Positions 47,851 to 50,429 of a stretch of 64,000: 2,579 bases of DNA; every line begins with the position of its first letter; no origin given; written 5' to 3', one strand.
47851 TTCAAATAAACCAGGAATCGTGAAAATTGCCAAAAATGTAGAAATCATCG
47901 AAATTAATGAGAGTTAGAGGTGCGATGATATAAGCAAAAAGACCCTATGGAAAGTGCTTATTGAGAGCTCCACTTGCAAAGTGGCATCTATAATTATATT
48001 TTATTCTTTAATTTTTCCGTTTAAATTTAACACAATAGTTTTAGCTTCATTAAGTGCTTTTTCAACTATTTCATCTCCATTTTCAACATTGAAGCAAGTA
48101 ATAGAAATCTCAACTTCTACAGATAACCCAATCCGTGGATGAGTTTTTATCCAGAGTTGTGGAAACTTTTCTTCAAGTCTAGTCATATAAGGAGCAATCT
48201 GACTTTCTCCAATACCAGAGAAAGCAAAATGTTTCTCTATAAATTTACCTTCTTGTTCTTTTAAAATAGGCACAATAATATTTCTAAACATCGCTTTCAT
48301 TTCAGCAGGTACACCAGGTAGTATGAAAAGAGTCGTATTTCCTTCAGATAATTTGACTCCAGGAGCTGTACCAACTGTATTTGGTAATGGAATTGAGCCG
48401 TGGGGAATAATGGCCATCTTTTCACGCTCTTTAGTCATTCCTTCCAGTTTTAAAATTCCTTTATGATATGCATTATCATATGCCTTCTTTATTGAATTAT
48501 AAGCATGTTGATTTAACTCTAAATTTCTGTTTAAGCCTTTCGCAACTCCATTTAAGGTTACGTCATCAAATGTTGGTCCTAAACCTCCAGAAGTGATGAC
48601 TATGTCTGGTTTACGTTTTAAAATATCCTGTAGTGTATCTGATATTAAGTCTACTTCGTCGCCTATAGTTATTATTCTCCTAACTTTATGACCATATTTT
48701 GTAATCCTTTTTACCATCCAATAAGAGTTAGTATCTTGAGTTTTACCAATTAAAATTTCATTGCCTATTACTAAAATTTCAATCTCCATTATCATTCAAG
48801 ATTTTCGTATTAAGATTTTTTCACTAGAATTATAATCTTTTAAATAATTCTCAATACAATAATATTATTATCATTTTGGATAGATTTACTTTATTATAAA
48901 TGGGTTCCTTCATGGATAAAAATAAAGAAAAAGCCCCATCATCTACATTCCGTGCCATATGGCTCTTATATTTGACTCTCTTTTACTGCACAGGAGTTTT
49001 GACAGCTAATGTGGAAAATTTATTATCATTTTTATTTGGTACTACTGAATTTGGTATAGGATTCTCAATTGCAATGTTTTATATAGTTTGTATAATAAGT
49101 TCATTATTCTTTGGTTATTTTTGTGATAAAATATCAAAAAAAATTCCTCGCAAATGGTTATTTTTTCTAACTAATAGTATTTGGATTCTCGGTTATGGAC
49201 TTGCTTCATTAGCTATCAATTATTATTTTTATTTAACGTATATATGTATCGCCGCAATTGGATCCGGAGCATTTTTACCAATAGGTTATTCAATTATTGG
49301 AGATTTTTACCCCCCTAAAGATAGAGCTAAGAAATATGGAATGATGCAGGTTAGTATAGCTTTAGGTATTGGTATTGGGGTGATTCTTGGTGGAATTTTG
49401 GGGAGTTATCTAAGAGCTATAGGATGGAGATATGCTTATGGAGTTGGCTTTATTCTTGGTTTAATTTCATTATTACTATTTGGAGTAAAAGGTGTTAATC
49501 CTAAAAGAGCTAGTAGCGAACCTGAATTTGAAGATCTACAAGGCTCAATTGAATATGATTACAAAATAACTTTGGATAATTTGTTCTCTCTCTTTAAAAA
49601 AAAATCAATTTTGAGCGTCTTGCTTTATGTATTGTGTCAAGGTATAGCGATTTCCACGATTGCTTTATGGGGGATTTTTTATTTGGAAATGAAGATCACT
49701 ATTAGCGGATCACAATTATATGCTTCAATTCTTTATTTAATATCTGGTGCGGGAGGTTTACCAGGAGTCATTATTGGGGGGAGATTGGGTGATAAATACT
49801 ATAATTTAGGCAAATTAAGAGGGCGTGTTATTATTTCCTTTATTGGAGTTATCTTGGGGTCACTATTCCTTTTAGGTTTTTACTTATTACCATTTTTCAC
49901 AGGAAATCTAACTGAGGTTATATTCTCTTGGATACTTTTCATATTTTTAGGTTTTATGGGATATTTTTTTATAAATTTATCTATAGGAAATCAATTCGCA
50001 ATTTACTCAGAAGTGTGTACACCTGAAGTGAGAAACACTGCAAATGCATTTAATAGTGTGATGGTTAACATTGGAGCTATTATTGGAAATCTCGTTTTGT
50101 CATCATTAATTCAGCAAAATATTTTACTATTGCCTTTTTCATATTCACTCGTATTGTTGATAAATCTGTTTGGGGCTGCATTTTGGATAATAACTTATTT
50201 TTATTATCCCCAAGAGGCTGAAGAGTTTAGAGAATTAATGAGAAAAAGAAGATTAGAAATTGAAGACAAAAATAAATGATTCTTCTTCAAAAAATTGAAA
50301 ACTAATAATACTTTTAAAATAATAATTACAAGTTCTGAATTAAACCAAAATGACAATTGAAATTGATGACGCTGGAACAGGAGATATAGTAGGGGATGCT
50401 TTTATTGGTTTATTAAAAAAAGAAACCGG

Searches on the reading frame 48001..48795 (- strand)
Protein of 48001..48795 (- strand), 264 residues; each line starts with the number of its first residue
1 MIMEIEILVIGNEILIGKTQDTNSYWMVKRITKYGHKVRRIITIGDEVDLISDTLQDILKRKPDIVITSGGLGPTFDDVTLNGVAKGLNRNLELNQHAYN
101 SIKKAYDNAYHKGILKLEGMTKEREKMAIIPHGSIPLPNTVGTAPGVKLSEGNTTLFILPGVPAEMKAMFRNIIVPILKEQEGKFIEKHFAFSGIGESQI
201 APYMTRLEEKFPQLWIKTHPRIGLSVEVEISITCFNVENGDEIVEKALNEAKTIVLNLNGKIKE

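Call 17: search_protein_families(library=ncbifam, proteins=[window:48001-48795:-])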
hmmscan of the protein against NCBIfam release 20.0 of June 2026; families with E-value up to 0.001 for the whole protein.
window:48001-48795:- (264 aa): 13 families
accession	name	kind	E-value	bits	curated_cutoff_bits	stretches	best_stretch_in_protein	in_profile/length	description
NF002291.0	PRK01215.1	equivalog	8.3e-75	251.3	293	1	4-263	5-261/264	nicotinamide mononucleotide deamidase-related protein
NF002977.0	PRK03670.1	equivalog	1.2e-58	198.5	305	1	3-226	1-220/252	competence damage-inducible protein A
NF001813.0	PRK00549.1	equivalog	2.7e-50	171.6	379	1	3-247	1-239/414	competence/damage-inducible protein A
TIGR00200.1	cinA_nterm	subfamily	8.9e-41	139.9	243.15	1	3-258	2-248/414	CinA family nicotinamide mononucleotide deamidase-related protein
NF002978.0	PRK03673.1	equivalog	5.2e-25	88.2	496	1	3-181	2-172/398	nicotinamide mononucleotide deamidase-related protein YfaY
TIGR00177.1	molyb_syn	domain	1.6e-23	83.3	85.35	1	3-176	2-148/148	molybdenum cofactor synthesis domain-containing protein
NF002947.1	PRK03604.1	equivalog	3.9e-10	39.5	285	1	5-93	148-236/301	bifunctional molybdenum cofactor biosynthesis protein MoaC/MoaB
NF045515.2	Glp_gephyrin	equivalog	1.9e-08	33.5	475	1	6-77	185-255/403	molybdotransferase-like divisome protein Glp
NF011068.0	PRK14498.1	equivalog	6.8e-08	31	534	1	6-81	197-271/647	molybdopterin biosynthesis protein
TIGR02667.1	moaB_proteo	equivalog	3.1e-06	26.9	222.4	1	17-93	17-94/163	molybdenum cofactor biosynthesis protein B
NF007960.1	PRK10680.1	equivalog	8.9e-06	24.7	440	0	6-72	184-249/401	molybdopterin molybdotransferase MoeA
NF006932.0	PRK09417.1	equivalog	4.5e-05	23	158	1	25-86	30-90/193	molybdopterin adenylyltransferase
NF050098.1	MoeA_actino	exception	0.00034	19.5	560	1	6-72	185-250/400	molybdopterin molybdotransferase MoeA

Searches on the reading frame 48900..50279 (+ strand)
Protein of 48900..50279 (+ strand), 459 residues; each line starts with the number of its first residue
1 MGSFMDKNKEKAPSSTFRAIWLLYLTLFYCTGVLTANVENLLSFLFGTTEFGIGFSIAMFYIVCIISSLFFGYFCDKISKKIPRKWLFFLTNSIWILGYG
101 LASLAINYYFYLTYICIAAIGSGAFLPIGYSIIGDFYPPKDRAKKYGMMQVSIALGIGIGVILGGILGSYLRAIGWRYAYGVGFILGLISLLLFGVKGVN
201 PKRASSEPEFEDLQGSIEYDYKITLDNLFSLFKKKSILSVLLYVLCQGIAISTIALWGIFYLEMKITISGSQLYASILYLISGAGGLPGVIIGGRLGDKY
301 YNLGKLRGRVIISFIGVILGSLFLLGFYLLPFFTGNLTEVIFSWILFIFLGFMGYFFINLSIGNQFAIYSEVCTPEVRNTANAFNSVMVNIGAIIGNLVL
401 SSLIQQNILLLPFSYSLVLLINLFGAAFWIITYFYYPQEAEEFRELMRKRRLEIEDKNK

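Call 53: search_protein_families(library=pfam, proteins=[window:48900-50279:+])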
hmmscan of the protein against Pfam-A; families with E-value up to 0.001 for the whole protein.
window:48900-50279:+ (459 aa): 2 families
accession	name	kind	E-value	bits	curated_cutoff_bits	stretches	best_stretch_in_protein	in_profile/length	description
PF07690.21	MFS_1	-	6.4e-43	147.4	33.4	2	20-396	1-346/347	Major Facilitator Superfamily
PF00083.30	Sugar_tr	-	2.1e-08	33.9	22.3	1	51-193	46-187/452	Sugar (and other) transporter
